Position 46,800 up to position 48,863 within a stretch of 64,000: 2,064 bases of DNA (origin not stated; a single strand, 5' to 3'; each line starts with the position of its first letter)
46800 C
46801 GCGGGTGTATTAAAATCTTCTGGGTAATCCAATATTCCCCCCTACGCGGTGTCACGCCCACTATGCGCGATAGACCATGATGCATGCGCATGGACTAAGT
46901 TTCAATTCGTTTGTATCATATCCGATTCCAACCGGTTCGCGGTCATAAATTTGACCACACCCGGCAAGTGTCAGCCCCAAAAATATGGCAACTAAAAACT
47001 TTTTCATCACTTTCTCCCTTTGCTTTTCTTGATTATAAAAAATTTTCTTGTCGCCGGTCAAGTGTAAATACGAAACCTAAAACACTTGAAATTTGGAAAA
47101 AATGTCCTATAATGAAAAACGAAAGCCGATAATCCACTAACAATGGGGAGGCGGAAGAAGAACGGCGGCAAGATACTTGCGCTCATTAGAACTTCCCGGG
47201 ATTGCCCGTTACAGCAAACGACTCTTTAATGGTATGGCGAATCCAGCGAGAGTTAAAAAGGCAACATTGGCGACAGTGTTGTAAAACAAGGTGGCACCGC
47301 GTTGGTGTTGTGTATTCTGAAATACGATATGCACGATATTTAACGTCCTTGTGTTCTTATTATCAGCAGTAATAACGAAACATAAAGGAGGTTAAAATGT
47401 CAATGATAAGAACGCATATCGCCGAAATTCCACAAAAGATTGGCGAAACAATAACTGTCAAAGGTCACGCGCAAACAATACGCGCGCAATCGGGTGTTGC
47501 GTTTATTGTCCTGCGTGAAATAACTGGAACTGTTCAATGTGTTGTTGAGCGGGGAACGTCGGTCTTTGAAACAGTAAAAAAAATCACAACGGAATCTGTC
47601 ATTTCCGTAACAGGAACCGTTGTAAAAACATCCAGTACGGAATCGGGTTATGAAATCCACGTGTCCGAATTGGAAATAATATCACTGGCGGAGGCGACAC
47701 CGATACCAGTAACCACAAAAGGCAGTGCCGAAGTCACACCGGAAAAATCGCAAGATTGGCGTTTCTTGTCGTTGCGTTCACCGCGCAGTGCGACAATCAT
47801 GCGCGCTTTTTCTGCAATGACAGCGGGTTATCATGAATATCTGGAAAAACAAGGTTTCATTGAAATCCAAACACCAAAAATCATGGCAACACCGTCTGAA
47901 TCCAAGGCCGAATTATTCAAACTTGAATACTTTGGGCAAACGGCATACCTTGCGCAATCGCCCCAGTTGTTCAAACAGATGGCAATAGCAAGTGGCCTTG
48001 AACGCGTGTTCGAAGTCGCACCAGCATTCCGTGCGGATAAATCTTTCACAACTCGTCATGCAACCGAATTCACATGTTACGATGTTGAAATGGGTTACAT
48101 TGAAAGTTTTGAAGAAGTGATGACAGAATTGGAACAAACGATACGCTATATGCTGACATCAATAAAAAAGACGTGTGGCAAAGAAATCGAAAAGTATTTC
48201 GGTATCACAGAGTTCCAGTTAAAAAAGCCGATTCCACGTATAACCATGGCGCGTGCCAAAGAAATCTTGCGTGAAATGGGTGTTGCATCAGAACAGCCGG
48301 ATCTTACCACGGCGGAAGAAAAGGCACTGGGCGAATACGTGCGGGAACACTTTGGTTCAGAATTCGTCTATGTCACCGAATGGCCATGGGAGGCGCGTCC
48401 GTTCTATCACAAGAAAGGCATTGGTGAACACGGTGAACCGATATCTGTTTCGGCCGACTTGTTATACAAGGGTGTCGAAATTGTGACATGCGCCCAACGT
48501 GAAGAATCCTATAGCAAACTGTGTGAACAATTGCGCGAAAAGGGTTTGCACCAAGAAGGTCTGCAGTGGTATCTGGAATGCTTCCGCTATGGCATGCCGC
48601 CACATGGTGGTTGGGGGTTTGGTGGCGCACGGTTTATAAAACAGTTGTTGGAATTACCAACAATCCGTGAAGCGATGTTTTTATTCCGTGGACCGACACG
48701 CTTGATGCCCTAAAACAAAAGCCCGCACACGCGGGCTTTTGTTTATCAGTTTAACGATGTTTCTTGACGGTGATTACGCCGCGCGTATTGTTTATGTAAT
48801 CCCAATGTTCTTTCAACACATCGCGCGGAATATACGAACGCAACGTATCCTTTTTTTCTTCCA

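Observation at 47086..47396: T-box riboswitch with Shine-Dalgarno sequestration upstream of an archaeal-type AspRS in a Gram-negative genome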

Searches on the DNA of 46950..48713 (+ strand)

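Call 4: search_rna_families(source=window, start=46950, end=47500, threshold=evalue, max_evalue=10, show_alignments=5)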
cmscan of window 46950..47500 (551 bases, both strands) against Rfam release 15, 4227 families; matches with E-value up to 10: 5.
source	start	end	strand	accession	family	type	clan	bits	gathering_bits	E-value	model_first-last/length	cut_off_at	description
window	47120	47353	+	RF00230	T-box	Cis-reg; leader;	-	32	93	2.2e-05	1-219/219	no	T-box leader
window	46979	47015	-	RF00071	SNORD73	Gene; snRNA; snoRNA; CD-box;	-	18.2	42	2.8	1-72/72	no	Small nucleolar RNA SNORD73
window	47012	47132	-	RF03670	MIR3932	Gene; miRNA;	-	17.7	150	1.3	1-123/123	no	MIR3932 microRNA precursor family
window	47351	47417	+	RF03566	mir-4875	Gene; miRNA;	-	17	90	1.8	1-73/73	no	mir-4875 microRNA precursor family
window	47039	47100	+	RF02248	Six3os1_3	Gene; lncRNA;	-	9.3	40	9.1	1-75/75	no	Six3os1 conserved region 3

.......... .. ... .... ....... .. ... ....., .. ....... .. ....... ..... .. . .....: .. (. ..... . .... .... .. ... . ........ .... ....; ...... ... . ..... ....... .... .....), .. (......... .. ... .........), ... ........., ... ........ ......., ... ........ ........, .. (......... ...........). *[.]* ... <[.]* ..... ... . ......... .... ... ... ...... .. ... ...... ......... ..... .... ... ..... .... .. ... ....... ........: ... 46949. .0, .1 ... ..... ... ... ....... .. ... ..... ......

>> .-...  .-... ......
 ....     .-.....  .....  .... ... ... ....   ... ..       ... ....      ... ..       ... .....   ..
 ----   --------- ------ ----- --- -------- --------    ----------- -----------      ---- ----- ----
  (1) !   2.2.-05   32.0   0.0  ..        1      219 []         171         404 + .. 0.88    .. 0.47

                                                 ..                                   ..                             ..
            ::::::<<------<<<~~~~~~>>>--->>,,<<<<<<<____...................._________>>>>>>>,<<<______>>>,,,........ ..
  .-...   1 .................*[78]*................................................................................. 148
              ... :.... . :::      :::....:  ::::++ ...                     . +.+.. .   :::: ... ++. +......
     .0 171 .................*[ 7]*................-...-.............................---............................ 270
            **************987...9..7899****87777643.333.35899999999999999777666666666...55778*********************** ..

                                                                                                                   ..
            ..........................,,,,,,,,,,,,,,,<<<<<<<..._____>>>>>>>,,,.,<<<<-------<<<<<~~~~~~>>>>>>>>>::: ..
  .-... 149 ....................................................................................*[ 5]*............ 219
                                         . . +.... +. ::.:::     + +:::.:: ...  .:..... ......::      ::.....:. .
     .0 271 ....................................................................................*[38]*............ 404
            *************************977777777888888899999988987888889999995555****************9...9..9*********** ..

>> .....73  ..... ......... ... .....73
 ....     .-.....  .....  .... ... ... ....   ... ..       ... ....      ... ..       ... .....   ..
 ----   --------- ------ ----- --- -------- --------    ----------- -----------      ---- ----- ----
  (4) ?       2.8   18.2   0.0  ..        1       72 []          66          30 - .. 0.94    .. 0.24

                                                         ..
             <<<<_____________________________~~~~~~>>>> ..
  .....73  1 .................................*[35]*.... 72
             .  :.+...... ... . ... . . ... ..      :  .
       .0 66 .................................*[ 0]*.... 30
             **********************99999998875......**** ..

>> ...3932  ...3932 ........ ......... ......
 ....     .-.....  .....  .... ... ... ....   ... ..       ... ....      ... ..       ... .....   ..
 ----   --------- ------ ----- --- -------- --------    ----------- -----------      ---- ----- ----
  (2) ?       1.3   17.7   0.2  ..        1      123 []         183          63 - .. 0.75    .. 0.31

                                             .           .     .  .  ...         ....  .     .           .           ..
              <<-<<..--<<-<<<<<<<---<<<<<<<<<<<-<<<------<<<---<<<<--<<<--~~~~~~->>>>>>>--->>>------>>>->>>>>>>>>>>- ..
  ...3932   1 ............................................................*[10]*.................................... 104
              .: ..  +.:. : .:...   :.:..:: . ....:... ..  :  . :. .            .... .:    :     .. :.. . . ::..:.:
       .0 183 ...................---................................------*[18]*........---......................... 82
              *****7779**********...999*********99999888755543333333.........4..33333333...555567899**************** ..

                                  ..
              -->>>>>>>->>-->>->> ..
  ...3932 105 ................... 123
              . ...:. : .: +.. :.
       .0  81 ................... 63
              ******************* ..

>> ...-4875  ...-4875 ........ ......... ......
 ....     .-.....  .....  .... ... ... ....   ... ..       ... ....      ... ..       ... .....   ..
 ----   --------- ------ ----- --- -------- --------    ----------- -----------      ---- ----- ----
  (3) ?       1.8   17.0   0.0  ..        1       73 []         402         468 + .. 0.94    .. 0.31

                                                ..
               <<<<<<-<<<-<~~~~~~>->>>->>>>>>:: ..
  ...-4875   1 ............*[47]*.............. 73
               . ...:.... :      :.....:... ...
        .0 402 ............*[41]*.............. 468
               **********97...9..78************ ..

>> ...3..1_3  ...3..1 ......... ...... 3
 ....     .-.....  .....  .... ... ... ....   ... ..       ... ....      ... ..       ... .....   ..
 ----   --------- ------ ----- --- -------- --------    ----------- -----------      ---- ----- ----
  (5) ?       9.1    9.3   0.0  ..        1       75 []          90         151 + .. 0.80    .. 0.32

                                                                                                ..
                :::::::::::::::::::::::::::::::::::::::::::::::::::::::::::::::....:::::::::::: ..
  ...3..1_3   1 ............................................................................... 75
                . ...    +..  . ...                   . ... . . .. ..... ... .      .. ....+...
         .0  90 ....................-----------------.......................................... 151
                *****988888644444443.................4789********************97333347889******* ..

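Call 26: search_rna_families(source=L034, start=2550, end=3100, threshold=evalue, max_evalue=1, show_alignments=1)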
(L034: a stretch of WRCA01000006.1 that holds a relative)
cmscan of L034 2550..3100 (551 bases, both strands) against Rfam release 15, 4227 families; matches with E-value up to 1: 0.
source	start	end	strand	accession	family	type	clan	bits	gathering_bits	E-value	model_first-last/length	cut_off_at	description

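Call 44: search_rna_families(sources=[L084, L109, L118, L052, L053, L054, L055, L056, L057], threshold=evalue, max_evalue=0.1, show_alignments=3)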
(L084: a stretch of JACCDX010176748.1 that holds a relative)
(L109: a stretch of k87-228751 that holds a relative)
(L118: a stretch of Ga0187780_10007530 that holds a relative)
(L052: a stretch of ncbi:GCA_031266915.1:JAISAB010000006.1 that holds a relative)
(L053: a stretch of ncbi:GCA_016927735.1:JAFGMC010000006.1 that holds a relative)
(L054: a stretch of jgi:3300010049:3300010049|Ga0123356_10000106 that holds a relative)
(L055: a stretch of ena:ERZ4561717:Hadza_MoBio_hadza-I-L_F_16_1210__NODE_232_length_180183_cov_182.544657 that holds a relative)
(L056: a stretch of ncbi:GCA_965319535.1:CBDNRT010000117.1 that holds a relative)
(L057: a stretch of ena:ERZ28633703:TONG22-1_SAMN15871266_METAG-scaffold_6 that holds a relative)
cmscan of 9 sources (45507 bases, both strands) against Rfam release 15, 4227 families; matches with E-value up to 0.1: 16.
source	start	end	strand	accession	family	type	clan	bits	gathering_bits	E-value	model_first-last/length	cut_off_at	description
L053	3630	3702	-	RF00005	tRNA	Gene; tRNA;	CL00001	79.5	29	5.4e-16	1-71/71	no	tRNA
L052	37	109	-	RF00005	tRNA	Gene; tRNA;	CL00001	73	29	3.2e-14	1-71/71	no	tRNA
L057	858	929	+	RF00005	tRNA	Gene; tRNA;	CL00001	70.2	29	1.9e-13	1-71/71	no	tRNA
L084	44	116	+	RF00005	tRNA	Gene; tRNA;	CL00001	65.4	29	4.1e-12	1-71/71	no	tRNA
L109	310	546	+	RF00230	T-box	Cis-reg; leader;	-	64.3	93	8.7e-12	1-219/219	no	T-box leader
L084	2337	2418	-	RF00005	tRNA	Gene; tRNA;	CL00001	58.2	29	4e-10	1-71/71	no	tRNA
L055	2304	2472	+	RF00230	T-box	Cis-reg; leader;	-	55.6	93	1.5e-09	1-219/219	no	T-box leader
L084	316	401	+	RF00005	tRNA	Gene; tRNA;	CL00001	55.2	29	2.6e-09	1-71/71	no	tRNA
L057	5350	5433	-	RF00005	tRNA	Gene; tRNA;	CL00001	55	29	3.1e-09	1-71/71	no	tRNA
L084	475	644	+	RF00230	T-box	Cis-reg; leader;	-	48.5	93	1e-07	1-219/219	no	T-box leader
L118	471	635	+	RF00230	T-box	Cis-reg; leader;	-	42.6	93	3.2e-06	1-219/219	no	T-box leader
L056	2335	2472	+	RF00230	T-box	Cis-reg; leader;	-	40.4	93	1.2e-05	1-219/219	no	T-box leader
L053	1861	2080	+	RF00230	T-box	Cis-reg; leader;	-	36.3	93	0.00014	1-219/219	no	T-box leader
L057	2334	2473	+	RF00230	T-box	Cis-reg; leader;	-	35.8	93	0.00018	1-219/219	no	T-box leader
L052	36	109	+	RF04354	Plastid-ycf2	Cis-reg;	-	33.2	65.7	0.0035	1-75/75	no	Plastid-ycf2 5UTR RNA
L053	3629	3702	+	RF04354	Plastid-ycf2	Cis-reg;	-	32.3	65.7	0.0058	1-75/75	no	Plastid-ycf2 5UTR RNA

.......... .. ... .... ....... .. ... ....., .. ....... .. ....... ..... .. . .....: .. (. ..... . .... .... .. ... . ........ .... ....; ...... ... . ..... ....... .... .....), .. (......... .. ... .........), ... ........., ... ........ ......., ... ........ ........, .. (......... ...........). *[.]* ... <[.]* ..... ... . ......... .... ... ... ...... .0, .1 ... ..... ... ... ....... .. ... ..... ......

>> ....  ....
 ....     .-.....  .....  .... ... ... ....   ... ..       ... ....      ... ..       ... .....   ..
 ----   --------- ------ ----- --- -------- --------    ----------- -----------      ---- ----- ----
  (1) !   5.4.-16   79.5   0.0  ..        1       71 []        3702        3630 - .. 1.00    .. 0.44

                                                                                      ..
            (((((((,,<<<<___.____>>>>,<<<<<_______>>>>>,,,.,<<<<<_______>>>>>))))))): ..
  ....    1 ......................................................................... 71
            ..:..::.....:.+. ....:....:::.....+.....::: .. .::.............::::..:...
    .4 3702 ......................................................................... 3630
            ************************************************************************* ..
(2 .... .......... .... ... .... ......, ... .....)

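Call 66: build_rna_model(alignment_id=A3, structure=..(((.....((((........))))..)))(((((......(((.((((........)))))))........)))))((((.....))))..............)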
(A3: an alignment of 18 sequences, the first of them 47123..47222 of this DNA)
Model R1 built from alignment A3 (18 sequences, 105 columns); structure: as given.
model positions 98; base pairs 23; branch points 2; effective number of sequences 1.69; information 0.59 bits per position. Calibrated on 0.2 Mb of random sequence (short: E-values are rough).
structure used (alignment columns):
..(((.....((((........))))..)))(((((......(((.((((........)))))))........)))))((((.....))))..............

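Call 67: search_with_rna_model(model_id=R1, sources=[window, L034, L040, L041, L043, L044, L045, L046, L047, L048, L049, L051, L052, L053, L054, L055, L056, L057, L138, L139, L140, L141, L142, L001, L006, L009, L013, L018, L028, L030, L033, L035, L050], max_evalue=1)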
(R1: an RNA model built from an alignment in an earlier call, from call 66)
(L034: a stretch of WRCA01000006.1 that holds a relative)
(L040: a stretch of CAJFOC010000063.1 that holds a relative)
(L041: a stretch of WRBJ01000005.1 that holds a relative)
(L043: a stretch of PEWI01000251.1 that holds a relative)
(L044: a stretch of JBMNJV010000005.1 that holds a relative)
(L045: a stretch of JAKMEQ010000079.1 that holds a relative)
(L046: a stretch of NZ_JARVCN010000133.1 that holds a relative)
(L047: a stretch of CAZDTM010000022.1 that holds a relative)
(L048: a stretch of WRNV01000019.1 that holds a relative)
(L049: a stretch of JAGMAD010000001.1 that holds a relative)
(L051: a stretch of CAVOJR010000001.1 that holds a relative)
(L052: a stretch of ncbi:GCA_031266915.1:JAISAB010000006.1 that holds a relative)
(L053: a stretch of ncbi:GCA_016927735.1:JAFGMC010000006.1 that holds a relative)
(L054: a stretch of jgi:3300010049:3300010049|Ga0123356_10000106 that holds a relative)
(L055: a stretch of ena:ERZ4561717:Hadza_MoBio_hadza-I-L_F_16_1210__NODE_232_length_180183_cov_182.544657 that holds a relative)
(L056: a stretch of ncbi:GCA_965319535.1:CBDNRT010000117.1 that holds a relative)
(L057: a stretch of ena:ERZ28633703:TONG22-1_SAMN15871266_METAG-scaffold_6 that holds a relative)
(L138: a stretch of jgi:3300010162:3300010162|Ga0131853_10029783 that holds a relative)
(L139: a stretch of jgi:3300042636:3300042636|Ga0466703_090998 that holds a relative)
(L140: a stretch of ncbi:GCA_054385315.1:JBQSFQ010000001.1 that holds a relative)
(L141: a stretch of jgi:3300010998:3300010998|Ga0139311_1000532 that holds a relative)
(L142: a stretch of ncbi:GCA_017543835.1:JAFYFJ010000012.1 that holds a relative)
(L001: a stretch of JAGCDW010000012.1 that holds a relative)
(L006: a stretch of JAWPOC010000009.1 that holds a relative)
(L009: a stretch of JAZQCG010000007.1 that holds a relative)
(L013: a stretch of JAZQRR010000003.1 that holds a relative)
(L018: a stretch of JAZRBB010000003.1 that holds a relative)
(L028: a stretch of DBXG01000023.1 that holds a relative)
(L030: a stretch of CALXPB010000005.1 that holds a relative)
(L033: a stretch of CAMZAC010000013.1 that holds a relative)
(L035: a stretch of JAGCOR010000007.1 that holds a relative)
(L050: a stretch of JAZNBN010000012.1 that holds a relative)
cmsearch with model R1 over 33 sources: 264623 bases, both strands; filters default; matches with E-value up to 1: 21.
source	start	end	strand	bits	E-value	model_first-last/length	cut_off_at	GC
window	47123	47222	+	106.5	1.8e-21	1-98/98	no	0.52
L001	1042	1141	+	106.4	1.9e-21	1-98/98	no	0.53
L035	2727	2825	+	105.2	3.5e-21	1-98/98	no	0.48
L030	2744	2844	+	104.9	4.2e-21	1-98/98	no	0.53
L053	1864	1964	+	103.5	8.7e-21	1-98/98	no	0.45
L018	2728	2828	+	102.6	1.4e-20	1-98/98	no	0.5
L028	2729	2829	+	102.6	1.4e-20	1-98/98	no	0.5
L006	2727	2827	+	98.6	1.1e-19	1-98/98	no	0.58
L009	2726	2826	+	95.9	4.3e-19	1-98/98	no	0.57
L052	2247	2344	+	95.9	4.4e-19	1-98/98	no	0.5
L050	2727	2827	+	94.9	7.3e-19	1-98/98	no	0.54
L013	2728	2828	+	93.3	1.6e-18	1-98/98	no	0.55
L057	2337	2429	+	84.3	1.7e-16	1-98/98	no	0.44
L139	1234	1336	+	84.2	1.9e-16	1-98/98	no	0.5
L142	1301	1425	+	83.7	2.4e-16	1-98/98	no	0.53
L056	2338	2428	+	81.6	7.2e-16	1-98/98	no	0.51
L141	1391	1486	+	76.6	9.6e-15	1-98/98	no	0.47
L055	2307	2397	+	73.4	4.9e-14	1-98/98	no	0.44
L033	2749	2847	+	49.3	1.3e-08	1-98/98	no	0.45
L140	1353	1438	+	44.8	1.3e-07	1-98/98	no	0.37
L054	2378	2452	+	19.5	0.065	1-98/98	no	0.6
